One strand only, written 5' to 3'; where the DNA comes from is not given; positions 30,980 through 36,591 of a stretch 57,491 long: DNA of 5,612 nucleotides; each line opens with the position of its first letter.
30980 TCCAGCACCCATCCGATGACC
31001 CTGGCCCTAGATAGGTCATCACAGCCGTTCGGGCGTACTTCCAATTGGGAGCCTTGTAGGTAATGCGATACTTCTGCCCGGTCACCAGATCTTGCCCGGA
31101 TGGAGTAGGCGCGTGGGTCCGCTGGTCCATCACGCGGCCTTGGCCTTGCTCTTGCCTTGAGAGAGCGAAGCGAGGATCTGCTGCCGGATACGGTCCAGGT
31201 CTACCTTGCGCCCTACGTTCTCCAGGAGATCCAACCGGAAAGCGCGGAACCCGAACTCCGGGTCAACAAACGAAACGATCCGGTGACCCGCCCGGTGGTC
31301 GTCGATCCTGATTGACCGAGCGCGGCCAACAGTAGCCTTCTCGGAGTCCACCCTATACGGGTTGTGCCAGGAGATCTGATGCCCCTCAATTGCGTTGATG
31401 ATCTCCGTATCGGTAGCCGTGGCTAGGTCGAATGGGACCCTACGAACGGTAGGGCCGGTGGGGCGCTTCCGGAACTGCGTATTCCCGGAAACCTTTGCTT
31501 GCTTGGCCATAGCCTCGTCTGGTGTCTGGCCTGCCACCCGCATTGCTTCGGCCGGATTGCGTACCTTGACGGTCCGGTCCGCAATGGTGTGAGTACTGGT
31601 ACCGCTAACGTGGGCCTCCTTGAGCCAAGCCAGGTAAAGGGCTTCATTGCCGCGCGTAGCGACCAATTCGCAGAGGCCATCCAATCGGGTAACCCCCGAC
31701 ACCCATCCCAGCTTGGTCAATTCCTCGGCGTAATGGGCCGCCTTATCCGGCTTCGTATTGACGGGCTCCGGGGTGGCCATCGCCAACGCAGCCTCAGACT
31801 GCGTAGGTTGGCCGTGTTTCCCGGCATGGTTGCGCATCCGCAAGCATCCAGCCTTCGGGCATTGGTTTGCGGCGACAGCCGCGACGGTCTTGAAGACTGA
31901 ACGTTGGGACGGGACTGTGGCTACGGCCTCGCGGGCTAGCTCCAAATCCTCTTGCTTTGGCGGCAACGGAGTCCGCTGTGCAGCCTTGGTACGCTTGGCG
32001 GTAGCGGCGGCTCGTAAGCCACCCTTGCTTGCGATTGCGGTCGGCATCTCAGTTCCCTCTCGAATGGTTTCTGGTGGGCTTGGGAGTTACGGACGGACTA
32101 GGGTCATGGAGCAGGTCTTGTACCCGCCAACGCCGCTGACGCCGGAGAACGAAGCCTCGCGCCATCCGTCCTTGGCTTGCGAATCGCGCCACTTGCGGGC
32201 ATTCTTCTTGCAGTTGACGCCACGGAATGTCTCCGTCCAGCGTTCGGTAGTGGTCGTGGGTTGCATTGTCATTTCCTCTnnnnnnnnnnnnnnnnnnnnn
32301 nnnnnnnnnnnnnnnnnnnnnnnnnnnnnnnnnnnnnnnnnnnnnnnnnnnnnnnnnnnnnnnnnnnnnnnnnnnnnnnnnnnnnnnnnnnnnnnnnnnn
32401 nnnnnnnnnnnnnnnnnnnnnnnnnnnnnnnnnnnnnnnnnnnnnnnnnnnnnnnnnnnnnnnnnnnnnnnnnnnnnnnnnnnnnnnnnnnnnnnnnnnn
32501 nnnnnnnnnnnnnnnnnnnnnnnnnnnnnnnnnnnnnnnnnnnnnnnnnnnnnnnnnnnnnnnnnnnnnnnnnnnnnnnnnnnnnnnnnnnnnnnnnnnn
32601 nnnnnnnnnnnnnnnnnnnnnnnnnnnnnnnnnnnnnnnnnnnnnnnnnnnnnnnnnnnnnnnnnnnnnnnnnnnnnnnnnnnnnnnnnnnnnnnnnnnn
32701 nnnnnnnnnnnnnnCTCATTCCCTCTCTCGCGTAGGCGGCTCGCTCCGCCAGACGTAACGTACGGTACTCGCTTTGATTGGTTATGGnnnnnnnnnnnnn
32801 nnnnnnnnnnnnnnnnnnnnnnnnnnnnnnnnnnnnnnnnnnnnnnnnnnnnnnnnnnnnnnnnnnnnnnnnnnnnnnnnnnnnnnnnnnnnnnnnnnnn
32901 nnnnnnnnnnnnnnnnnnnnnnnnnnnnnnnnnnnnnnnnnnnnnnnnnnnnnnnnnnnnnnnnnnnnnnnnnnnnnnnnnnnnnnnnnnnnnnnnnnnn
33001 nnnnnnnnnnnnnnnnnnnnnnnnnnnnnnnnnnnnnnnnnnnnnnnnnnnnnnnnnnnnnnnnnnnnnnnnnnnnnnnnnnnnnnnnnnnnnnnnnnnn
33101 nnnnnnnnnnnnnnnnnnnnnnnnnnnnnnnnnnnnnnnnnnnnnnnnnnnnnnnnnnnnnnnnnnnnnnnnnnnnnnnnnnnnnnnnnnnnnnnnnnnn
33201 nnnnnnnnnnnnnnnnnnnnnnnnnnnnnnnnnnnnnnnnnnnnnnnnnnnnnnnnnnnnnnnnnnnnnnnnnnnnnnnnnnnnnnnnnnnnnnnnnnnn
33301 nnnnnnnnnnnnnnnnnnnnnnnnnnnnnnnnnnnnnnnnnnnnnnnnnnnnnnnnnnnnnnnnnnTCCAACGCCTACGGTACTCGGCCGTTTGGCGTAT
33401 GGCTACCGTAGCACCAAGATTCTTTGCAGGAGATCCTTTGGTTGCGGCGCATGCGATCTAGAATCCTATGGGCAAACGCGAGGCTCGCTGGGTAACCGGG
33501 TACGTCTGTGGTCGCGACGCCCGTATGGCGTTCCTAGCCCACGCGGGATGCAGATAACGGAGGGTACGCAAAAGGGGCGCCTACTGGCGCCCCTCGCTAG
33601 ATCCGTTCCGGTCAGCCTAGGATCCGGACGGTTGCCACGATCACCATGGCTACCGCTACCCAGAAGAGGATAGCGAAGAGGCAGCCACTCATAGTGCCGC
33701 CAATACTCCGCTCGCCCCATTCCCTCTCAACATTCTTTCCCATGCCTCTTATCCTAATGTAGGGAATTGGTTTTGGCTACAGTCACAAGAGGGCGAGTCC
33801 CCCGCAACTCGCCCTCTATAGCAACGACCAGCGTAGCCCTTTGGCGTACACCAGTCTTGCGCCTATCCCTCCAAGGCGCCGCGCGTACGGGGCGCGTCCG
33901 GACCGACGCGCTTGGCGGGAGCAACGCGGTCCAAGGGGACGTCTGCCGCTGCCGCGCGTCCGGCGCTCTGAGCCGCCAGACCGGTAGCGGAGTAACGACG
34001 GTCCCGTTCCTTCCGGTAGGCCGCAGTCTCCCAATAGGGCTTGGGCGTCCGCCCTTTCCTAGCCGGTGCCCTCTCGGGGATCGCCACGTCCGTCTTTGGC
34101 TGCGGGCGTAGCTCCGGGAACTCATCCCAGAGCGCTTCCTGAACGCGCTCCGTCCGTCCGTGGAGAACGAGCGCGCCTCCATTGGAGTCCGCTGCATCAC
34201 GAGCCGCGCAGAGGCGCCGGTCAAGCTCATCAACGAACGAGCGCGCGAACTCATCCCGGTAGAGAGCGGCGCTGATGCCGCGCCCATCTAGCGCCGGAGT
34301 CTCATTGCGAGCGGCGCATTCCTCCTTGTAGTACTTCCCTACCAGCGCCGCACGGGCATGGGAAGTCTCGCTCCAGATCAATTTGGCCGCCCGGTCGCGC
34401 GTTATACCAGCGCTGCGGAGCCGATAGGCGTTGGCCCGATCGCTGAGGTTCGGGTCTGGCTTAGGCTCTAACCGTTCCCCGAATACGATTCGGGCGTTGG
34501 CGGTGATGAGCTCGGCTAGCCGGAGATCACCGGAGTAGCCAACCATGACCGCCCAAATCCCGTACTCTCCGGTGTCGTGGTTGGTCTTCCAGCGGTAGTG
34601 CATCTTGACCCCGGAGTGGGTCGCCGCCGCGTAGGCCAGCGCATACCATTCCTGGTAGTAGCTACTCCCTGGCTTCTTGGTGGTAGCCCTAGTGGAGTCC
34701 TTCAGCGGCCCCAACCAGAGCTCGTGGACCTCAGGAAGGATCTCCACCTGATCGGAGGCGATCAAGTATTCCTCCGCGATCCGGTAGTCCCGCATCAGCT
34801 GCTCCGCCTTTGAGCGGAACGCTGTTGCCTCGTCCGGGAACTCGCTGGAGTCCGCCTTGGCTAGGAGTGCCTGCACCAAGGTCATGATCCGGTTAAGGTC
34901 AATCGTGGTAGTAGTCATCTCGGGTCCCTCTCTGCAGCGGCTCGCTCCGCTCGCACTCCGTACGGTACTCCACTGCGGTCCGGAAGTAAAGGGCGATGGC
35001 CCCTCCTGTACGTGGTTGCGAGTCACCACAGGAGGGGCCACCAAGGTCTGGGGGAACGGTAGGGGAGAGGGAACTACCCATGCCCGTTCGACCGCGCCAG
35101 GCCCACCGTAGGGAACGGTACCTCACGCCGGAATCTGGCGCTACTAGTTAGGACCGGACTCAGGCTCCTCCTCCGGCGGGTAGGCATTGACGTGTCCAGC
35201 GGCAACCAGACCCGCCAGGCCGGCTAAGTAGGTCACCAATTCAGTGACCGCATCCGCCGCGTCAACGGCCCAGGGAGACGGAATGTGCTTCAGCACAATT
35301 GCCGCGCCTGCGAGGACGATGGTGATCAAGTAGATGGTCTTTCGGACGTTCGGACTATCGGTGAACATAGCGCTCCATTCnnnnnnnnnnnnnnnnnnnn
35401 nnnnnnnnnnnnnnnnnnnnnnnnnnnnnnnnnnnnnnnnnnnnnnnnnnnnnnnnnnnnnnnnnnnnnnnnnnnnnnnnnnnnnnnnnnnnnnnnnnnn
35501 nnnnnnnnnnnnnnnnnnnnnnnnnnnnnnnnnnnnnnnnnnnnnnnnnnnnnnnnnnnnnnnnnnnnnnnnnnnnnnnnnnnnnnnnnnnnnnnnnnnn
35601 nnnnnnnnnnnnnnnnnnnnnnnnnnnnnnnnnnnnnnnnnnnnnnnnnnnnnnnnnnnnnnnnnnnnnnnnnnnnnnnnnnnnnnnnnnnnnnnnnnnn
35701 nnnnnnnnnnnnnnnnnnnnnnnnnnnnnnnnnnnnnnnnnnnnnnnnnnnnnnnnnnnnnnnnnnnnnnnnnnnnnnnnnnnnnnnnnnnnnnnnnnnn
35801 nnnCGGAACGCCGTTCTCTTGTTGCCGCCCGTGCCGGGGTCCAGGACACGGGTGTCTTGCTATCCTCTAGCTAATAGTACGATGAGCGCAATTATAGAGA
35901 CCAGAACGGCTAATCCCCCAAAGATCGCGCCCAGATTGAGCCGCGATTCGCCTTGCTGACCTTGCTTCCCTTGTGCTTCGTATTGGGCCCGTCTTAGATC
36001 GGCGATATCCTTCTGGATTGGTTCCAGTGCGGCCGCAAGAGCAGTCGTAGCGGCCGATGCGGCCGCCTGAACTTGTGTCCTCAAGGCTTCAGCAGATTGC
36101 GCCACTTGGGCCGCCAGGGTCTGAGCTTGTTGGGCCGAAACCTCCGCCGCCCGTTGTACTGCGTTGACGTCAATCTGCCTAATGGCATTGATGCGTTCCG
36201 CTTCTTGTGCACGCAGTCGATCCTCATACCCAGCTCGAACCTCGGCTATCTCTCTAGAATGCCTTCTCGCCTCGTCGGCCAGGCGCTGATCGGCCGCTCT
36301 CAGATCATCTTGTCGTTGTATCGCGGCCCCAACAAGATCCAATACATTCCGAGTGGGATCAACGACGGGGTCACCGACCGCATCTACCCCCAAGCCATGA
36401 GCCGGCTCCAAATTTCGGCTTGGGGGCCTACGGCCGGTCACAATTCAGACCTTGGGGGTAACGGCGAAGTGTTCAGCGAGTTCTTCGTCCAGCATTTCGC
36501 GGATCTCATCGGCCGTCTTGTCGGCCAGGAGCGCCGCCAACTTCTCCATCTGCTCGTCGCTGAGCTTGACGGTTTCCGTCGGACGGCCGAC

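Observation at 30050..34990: Repeated early promoter cassettes carrying a 5' leader hairpin with invariant AGCGAG loop and compensatory stem changes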

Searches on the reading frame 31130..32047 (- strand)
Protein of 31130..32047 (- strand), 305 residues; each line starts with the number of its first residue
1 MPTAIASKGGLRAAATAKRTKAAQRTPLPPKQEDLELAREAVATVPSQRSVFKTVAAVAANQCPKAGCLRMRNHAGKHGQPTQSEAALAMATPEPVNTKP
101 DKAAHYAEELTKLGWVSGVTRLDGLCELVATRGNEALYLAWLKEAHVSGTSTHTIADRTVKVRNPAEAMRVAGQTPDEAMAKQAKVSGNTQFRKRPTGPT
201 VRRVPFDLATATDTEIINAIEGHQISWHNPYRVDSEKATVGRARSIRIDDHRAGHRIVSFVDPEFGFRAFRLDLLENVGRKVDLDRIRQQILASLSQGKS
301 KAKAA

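Call 12: search_protein_families(library=pfam, proteins=[window:31130-32047:-], max_evalue=0.01)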
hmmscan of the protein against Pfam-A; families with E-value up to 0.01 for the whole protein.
window:31130-32047:- (305 aa): 0 families

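Call 13: search_protein_families(library=phrogs, proteins=[window:31130-32047:-], max_evalue=0.001)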
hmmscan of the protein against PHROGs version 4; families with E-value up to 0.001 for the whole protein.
window:31130-32047:- (305 aa): 1 family
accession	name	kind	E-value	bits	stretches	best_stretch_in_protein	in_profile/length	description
phrog_5307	-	unknown function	2.1e-18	68.2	1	102-278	5-185/186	-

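Call 79: search_solved_structures(query=window:31130-32047:-, max_evalue=1)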
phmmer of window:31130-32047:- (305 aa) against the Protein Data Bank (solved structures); distinct sequences matched with E-value up to 1: 0.

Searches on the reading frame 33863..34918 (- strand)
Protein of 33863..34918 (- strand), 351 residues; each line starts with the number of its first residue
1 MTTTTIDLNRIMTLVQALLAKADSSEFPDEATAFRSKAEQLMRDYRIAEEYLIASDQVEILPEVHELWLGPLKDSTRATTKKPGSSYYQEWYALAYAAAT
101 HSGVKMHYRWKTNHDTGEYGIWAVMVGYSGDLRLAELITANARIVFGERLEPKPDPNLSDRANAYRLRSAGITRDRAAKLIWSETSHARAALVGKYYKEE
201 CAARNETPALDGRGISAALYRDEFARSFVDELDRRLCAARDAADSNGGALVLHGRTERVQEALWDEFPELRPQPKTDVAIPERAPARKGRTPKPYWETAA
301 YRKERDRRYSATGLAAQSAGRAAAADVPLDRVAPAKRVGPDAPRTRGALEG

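Call 12: search_protein_families(library=pfam, proteins=[window:33863-34918:-], max_evalue=0.01)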
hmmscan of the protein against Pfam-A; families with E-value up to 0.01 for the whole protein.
window:33863-34918:- (351 aa): 1 family
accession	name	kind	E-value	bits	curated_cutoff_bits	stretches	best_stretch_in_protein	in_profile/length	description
PF10979.13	DUF2786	-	1.2e-08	35.2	23.9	1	15-47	6-38/40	Protein of unknown function (DUF2786)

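Call 13: search_protein_families(library=phrogs, proteins=[window:33863-34918:-], max_evalue=0.001)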
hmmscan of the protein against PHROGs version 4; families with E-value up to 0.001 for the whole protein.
window:33863-34918:- (351 aa): 1 family
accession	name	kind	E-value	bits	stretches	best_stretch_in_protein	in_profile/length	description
phrog_421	-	unknown function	2.1e-19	71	1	8-326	6-223/241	unknown function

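Call 21: find_related_loci(query=window:33863-34918:-, collection=viral_contigs, flank=10000)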
Query window:33863-34918:- (351 aa) in viral_contigs; peptide patterns used: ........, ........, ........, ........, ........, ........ (x = any residue, [..] = any of these).
10 stretches matched a pattern; 3 encode a relative of the query (tblastn E <= 1e-3); 3 distinct loci.
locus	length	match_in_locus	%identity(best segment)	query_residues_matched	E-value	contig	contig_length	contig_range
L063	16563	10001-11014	78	2-338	1e-159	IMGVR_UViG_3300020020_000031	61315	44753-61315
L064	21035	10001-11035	70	3-351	2e-148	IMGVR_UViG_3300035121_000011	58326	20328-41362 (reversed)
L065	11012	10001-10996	38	15-333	1e-57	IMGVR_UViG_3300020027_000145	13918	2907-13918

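Call 27: search_dna_similar(query=window:33863-34918:-, collection=phages, mode=protein, max_rows=40, rows=best)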
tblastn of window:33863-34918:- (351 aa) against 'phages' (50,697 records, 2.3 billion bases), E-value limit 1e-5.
Records with a match: 13; places in all: 13; records where one place covers at least 80% of the query: 0.
Best place of each record, by identity: <60% 13.
By first word of the organism name: Streptomyces 9; Mycobacterium 4.
By host as written in the record: Streptomyces viridochromogenes DSM40736 5; Mycobacterium smegmatis mc#155 2; Mycobacterium smegmatis mc2 155 2; Streptomyces griseus ATCC 10137 2; Streptomyces sp. RKBHB-173 1; Streptomyces toxytricini NRRL B-5426 1.
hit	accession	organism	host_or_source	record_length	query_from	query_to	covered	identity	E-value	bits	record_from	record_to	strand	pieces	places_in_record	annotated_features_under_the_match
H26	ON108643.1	Mycobacterium phage Leopard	Mycobacterium smegmatis mc#155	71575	4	273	77%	26.2%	4e-7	58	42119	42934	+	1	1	56: hypothetical protein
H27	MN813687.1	Mycobacterium phage Onyinye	Mycobacterium smegmatis mc2 155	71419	4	273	77%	25.9%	9e-7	57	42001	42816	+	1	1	57: hypothetical protein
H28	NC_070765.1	Mycobacterium phage Onyinye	Mycobacterium smegmatis mc2 155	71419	4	273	77%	25.9%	9e-7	57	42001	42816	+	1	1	57: unknown function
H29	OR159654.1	Mycobacterium phage Aikoy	Mycobacterium smegmatis mc#155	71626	4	273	77%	25.9%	9e-7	57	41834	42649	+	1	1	57: hypothetical protein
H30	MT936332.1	Streptomyces phage phiRKBJ001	Streptomyces sp. RKBHB-173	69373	9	181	49%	30.3%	1e-10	69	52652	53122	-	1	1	hypothetical protein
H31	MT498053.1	Streptomyces phage PHTowN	Streptomyces viridochromogenes DSM40736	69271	8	184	50%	29.5%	9e-8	60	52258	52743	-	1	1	75: hypothetical protein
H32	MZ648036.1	Streptomyces phage Lizz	Streptomyces viridochromogenes DSM40736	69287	8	184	50%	29.5%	9e-8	60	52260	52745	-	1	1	75: hypothetical protein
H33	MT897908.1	Streptomyces phage ShakeNBake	Streptomyces viridochromogenes DSM40736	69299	8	184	50%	29.5%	9e-8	60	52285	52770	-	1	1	75: hypothetical protein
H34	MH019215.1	Streptomyces phage Yara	Streptomyces toxytricini NRRL B-5426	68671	9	172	47%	31.7%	4e-13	77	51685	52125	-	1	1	73: hypothetical protein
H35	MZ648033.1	Streptomyces phage Rooney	Streptomyces viridochromogenes DSM40736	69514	1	181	52%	28.1%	3e-8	61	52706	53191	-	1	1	77: hypothetical protein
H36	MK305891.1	Streptomyces phage Gibson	Streptomyces griseus ATCC 10137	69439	1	181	52%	28.1%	4e-8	61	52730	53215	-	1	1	77: hypothetical protein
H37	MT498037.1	Streptomyces phage Dryad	Streptomyces viridochromogenes DSM40736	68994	5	187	52%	27.0%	2e-8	62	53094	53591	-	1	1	79: hypothetical protein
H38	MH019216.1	Streptomyces phage Wentworth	Streptomyces griseus ATCC 10137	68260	9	172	47%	28.9%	2e-9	65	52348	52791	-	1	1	75: hypothetical protein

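Call 29: find_related_loci(query=A1, collection=metagenome_contigs, flank=10000)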
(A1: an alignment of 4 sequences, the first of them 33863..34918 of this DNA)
Query A1 (351 aa) in metagenome_contigs; peptide patterns used: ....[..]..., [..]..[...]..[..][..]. (x = any residue, [..] = any of these).
195 stretches matched a pattern; 7 encode a relative of the query (tblastn E <= 1e-3); 7 distinct loci.
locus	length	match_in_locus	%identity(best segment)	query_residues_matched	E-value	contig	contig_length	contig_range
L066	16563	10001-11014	78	2-338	2e-159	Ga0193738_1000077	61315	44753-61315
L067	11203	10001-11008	77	2-338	2e-158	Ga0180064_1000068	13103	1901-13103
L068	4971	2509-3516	77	2-338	4e-157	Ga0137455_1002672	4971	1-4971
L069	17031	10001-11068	69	3-351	9e-143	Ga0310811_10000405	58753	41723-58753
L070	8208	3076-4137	68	3-351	3e-142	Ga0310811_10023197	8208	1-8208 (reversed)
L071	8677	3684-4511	42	8-293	6e-58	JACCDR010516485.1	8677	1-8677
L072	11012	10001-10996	38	15-333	2e-57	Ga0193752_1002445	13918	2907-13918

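Call 30: find_related_loci(query=A1, collection=genome_contigs, flank=10000)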
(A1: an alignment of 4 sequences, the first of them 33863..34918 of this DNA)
Query A1 (351 aa) in genome_contigs; peptide patterns used: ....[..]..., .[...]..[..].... (x = any residue, [..] = any of these).
108 stretches matched a pattern, but none encodes a relative of the query by tblastn (E <= 1e-3).

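Call 57: get_annotated_region(hit=H26, flank=12000)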
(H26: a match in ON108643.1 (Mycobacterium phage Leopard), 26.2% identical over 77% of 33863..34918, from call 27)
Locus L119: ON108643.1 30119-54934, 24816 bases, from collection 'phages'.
description: Mycobacterium phage Leopard, complete genome.
organism: Mycobacterium phage Leopard (NCBI taxid 2927245)
taxonomy: Viruses; Duplodnaviria; Heunggongvirae; Uroviricota; Caudoviricetes; Onyinyevirus
host: Mycobacterium smegmatis mc#155; source: -; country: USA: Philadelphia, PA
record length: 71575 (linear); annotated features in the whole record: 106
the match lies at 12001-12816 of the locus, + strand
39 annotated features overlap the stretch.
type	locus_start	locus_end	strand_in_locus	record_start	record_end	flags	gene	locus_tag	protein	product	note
CDS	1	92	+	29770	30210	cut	39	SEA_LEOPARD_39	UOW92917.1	hypothetical protein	-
CDS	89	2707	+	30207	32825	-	40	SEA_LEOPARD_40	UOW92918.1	minor tail protein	-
CDS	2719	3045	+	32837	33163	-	41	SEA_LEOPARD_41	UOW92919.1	hypothetical protein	-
CDS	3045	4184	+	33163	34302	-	42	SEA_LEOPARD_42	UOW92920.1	minor tail protein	-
CDS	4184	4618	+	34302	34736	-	43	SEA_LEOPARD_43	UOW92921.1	hypothetical protein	-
CDS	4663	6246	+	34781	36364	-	44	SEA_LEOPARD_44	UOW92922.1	lysin A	-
CDS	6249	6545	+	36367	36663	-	45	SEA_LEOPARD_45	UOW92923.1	hypothetical protein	-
CDS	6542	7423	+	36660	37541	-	46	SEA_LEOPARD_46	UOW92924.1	lysin B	-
CDS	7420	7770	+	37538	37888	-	47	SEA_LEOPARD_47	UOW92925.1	membrane protein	-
CDS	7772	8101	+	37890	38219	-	48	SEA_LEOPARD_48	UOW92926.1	membrane protein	-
CDS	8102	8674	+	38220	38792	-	49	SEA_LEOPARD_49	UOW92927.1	membrane protein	-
CDS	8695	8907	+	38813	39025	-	50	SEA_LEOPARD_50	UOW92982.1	hypothetical protein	-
CDS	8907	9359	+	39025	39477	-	51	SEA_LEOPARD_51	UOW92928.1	hypothetical protein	-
CDS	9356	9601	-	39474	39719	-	52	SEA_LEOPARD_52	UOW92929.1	glutaredoxin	-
CDS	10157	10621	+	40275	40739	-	53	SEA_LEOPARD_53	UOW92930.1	hypothetical protein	-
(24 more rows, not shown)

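Call 77: search_solved_structures(query=window:33863-34918:-, max_evalue=1)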
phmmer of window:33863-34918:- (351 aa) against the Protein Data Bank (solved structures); distinct sequences matched with E-value up to 1: 0.

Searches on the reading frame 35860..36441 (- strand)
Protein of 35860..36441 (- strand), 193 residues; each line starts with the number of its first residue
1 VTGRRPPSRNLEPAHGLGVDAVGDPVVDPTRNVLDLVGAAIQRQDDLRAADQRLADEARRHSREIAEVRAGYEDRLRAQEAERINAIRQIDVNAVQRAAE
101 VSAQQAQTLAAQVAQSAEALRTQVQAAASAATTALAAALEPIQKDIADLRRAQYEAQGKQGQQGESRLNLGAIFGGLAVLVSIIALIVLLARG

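Call 90: search_protein_families(library=pfam, proteins=[window:35860-36441:-], max_evalue=0.001)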
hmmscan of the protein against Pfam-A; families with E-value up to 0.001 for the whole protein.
window:35860-36441:- (193 aa): 1 family
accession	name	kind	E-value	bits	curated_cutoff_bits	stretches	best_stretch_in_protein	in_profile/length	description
PF01442.23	Apolipoprotein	-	1.1e-05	25.7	90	1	44-138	94-188/190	Apolipoprotein A1/A4/E domain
